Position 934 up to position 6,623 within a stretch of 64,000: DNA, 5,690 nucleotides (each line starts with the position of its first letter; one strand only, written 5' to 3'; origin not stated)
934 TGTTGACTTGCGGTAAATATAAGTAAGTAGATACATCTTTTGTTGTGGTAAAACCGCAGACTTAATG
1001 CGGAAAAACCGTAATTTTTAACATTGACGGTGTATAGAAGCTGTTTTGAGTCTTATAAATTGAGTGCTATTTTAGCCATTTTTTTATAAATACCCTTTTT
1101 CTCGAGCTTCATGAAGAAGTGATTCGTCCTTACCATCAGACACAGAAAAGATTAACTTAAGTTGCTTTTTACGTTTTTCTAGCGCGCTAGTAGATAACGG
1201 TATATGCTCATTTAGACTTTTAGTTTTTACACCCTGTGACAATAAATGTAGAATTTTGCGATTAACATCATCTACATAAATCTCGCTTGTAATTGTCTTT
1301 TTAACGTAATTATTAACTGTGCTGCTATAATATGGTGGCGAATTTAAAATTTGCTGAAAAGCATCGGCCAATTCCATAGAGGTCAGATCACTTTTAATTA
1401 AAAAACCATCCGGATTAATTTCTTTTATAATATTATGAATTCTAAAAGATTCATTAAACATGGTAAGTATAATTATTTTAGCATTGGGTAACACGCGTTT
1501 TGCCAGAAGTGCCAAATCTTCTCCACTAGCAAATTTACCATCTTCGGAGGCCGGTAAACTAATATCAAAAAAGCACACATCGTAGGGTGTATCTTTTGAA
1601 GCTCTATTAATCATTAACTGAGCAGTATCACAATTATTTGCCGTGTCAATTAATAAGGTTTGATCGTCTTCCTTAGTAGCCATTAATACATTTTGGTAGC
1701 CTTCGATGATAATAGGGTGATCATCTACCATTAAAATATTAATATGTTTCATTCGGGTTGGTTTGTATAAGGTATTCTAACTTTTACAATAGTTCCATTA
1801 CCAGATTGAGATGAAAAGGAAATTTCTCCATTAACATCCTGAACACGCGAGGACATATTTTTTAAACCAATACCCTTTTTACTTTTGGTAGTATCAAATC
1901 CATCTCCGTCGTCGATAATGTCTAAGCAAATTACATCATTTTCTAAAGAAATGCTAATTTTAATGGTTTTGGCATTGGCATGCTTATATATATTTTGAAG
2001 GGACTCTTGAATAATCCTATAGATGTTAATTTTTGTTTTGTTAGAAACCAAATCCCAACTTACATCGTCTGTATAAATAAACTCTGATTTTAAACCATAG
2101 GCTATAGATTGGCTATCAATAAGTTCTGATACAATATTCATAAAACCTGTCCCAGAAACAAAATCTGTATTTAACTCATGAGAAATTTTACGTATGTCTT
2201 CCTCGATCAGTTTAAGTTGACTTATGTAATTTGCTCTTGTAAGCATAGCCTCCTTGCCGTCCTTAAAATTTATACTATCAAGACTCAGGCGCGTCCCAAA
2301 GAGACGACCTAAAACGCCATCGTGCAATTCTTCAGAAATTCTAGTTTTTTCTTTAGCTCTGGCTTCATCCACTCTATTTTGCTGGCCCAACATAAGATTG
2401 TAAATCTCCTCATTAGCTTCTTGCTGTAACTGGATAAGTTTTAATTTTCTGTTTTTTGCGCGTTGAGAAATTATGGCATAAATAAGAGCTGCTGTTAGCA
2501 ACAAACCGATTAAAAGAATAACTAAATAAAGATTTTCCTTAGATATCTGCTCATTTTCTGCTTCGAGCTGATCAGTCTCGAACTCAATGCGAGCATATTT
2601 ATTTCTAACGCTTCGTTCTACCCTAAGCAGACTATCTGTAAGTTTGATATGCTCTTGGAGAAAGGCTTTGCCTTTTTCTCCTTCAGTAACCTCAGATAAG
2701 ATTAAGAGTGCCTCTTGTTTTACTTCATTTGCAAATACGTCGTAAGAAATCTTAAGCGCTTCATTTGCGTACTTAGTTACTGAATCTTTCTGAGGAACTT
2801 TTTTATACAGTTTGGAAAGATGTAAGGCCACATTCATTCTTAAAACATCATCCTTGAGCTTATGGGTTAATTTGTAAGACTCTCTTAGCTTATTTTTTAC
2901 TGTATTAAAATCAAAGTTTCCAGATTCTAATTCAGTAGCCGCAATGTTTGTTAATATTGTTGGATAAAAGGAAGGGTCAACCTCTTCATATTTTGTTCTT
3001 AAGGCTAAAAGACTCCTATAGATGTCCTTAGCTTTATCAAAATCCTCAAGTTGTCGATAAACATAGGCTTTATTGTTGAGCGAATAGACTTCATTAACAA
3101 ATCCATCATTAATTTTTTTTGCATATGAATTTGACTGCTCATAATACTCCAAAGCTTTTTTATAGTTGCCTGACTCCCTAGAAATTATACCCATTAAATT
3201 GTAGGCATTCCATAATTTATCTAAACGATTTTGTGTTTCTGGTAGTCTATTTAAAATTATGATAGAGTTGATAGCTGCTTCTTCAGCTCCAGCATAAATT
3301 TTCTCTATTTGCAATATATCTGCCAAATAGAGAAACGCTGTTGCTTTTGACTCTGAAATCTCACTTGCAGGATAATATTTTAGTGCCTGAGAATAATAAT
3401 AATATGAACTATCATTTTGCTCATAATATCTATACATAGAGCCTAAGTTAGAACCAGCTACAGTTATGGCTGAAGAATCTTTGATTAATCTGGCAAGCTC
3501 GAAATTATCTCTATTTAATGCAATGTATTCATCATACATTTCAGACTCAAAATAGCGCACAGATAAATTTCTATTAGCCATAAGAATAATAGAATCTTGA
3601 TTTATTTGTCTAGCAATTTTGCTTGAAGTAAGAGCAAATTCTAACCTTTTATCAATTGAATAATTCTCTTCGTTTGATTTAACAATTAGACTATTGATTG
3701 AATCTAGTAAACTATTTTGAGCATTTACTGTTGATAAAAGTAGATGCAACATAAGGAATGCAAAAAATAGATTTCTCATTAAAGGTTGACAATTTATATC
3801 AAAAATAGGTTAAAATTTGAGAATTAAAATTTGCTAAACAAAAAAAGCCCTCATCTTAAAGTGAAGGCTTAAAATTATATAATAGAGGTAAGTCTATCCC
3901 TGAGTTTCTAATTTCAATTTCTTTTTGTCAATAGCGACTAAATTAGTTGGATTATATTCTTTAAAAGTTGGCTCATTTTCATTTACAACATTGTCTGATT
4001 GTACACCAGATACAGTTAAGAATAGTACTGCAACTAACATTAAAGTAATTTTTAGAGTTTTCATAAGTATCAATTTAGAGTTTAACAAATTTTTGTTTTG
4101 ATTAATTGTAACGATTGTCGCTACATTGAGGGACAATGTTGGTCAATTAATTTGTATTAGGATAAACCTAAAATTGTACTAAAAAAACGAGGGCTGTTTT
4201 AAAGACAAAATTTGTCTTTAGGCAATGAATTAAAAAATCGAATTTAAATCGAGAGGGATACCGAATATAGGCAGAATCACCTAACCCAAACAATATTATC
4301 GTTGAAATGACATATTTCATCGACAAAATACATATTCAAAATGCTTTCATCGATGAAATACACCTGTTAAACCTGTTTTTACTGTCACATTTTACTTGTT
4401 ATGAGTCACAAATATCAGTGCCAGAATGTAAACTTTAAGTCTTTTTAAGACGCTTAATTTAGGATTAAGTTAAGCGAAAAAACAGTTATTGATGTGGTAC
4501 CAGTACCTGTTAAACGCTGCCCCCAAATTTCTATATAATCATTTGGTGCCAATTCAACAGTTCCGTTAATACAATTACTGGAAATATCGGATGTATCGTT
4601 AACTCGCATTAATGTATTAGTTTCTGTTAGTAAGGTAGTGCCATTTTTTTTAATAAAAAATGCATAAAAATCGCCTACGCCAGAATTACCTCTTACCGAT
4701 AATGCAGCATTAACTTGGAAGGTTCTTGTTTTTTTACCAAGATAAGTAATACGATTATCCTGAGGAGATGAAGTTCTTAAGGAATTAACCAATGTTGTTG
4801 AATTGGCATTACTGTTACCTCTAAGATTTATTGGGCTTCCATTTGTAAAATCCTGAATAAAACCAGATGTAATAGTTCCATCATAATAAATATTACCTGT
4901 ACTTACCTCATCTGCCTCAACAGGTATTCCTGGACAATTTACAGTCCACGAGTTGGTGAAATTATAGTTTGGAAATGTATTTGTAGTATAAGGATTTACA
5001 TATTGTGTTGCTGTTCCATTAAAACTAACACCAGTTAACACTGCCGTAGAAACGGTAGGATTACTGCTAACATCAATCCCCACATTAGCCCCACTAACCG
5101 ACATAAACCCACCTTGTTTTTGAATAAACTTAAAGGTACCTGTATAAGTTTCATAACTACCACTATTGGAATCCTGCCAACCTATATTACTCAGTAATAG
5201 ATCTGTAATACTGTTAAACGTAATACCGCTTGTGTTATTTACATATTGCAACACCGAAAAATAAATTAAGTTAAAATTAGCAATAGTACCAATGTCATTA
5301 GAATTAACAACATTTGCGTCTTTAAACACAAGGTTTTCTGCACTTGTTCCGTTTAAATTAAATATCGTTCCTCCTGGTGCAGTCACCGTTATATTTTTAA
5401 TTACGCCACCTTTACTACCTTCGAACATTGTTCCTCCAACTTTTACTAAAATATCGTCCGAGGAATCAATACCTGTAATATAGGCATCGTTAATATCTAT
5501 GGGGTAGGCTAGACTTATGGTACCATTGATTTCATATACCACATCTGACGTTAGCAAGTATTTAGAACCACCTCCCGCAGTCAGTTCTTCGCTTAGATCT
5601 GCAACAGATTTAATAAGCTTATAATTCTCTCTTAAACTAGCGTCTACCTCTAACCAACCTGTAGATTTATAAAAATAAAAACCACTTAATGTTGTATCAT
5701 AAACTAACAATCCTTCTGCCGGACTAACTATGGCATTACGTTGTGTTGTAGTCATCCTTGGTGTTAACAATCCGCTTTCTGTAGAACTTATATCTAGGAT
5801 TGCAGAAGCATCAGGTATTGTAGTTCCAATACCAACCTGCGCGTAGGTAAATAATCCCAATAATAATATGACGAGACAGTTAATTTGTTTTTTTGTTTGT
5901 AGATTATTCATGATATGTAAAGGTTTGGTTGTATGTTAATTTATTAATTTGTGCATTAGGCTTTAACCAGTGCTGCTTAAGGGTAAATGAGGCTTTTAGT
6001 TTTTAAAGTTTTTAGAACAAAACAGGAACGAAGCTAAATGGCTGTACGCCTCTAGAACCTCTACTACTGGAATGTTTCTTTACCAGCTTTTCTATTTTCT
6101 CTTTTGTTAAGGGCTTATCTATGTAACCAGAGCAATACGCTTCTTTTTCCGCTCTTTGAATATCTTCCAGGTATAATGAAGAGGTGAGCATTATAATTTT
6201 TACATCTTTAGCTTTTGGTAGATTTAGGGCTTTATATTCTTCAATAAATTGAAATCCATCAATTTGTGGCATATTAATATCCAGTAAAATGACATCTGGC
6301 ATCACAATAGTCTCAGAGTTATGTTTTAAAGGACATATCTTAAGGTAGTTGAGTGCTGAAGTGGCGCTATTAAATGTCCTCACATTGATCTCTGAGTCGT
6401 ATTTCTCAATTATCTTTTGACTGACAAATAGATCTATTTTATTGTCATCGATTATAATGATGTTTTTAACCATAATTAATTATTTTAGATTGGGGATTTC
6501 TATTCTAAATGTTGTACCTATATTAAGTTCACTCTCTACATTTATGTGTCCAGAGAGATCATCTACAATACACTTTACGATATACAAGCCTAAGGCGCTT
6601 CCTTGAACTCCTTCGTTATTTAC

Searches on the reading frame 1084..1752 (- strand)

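Call 4: search_protein_families(library=pfam, proteins=[window:1084-1752:-], max_evalue=0.01)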
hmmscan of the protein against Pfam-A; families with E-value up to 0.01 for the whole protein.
window:1084-1752:- (222 aa): 1 family
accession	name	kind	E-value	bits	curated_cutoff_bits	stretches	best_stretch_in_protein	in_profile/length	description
PF00072.30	Response_reg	-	2.2e-07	31.5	30.2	1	6-121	1-100/111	Response regulator receiver domain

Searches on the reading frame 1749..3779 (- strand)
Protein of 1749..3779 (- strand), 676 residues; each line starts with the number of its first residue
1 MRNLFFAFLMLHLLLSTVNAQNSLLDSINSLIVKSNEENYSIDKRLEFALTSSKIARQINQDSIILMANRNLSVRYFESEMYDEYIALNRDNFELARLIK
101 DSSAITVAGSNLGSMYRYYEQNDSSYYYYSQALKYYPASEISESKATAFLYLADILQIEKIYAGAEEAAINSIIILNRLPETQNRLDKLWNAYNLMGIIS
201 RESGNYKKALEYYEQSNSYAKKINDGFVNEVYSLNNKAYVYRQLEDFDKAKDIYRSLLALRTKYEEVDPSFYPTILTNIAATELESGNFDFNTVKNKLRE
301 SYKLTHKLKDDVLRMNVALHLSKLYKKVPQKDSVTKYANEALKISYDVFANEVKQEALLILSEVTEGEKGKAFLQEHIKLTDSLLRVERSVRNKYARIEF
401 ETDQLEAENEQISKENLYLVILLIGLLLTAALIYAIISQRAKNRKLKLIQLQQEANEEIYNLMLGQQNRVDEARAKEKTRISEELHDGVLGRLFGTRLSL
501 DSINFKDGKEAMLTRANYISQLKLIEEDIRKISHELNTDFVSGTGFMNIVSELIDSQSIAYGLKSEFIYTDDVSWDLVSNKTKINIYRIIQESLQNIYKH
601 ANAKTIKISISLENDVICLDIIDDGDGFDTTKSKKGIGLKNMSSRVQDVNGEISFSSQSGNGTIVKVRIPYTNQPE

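Call 4: search_protein_families(library=pfam, proteins=[window:1749-3779:-], max_evalue=0.01)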
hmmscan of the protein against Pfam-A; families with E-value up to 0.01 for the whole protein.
window:1749-3779:- (676 aa): 10 families
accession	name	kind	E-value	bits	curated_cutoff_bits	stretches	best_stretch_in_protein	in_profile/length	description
PF02518.31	HATPase_c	-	4.5e-12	46.8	26.4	1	584-672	4-110/111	Histidine kinase-, DNA gyrase B-, and HSP90-like ATPase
PF13424.12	TPR_12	-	1.3e-11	44.9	30.1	2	233-290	5-62/77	Tetratricopeptide repeat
PF00515.34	TPR_1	-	2.1e-10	40.4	27.8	1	191-215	2-26/34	Tetratricopeptide repeat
PF13176.12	TPR_7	-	1.7e-05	25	27.9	0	233-265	1-33/36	Tetratricopeptide repeat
PF07719.23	TPR_2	-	2.5e-05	24.5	27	1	191-216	2-27/34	Tetratricopeptide repeat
PF13181.12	TPR_8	-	0.00012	22.4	25.7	1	233-261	3-31/34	Tetratricopeptide repeat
PF07730.19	HisKA_3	-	0.00052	20.9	24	1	477-519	1-45/68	Histidine kinase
PF13374.12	TPR_10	-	0.0008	19.8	27.5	0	233-262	4-33/42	Tetratricopeptide repeat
PF13428.12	TPR_14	-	0.00085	20.2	23.5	0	238-263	8-33/44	Tetratricopeptide repeat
PF13581.12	HATPase_c_2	-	0.0059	17.1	27.4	0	585-634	31-85/127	Histidine kinase-like ATPase domain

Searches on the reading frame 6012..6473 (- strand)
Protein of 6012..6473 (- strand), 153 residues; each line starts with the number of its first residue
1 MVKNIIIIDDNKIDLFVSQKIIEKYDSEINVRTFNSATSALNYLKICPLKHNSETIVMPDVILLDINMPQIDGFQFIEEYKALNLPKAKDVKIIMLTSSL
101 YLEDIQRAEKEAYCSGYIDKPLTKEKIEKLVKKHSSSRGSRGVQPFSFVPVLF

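Call 4: search_protein_families(library=pfam, proteins=[window:6012-6473:-], max_evalue=0.01)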
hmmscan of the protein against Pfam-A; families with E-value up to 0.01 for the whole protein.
window:6012-6473:- (153 aa): 1 family
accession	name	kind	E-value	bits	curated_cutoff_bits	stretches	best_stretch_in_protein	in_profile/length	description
PF00072.30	Response_reg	-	1.8e-17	64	30.2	1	5-131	1-110/111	Response regulator receiver domain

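Call 40: search_protein_families(library=ncbifam, proteins=[window:6012-6473:-], max_evalue=0.01)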
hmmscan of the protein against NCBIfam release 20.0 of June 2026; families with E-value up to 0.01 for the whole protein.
window:6012-6473:- (153 aa): 53 families (the best 25 are shown)
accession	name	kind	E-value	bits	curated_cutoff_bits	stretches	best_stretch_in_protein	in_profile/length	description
TIGR02956.1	TMAO_torS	equivalog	1.9e-12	46.1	676.5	1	3-134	702-819/967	TMAO reductase system sensor histidine kinase/response regulator TorS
NF052445.1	RespRegMctR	equivalog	3.1e-10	39.8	300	1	4-132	3-116/205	two-component system response regulator MctR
NF041866.1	EpsW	equivalog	1.1e-09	38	200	1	53-134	46-124/131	exopolysaccharide biosynthesis response regulator EpsW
NF011874.0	PRK15347.1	equivalog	4.6e-09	34.9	852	1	59-134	735-809/921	two component system sensor kinase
NF041367.1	CheY_Halo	equivalog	3.3e-08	33.9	200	1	58-131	42-110/114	chemotaxis protein CheY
NF007935.0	PRK10651.1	equivalog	1.3e-07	31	250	1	57-134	51-123/216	two-component system response regulator NarL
TIGR02875.1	spore_0_A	equivalog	2.8e-07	30.1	200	1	5-133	5-120/262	sporulation transcription factor Spo0A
TIGR01818.1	ntrC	equivalog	3.3e-07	29.5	558.6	1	5-137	1-116/463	nitrogen regulation protein NR(I)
NF008677.0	PRK11697.1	equivalog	3.7e-07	29.7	246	1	4-138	3-119/238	two-component system response regulator BtsR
NF008318.0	PRK11107.1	equivalog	4.4e-07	28.3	890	1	5-138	670-788/920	two-component sensor histidine kinase BarA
NF051850.1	RespRegRprY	equivalog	5.7e-07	29.2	370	1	60-127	50-112/234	response regulator transcription factor RprY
NF053512.1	nitric_RR_NosR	exception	7.7e-07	28.5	400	1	5-135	1-115/422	response regulator c-di-GMP phosphodiesterase, NosR family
NF001965.0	PRK00742.1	subfamily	1.5e-06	27.7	293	1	56-99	47-85/357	chemotaxis-specific protein-glutamate methyltransferase CheB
NF049963.1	RespRegFlgRCampy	domain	2.2e-06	26.8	750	1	4-81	2-67/429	fla regulon two-component system response regulator FlgR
NF007135.0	PRK09581.1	equivalog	2.5e-06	26.6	474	1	2-121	2-106/457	PleD family two-component system response regulator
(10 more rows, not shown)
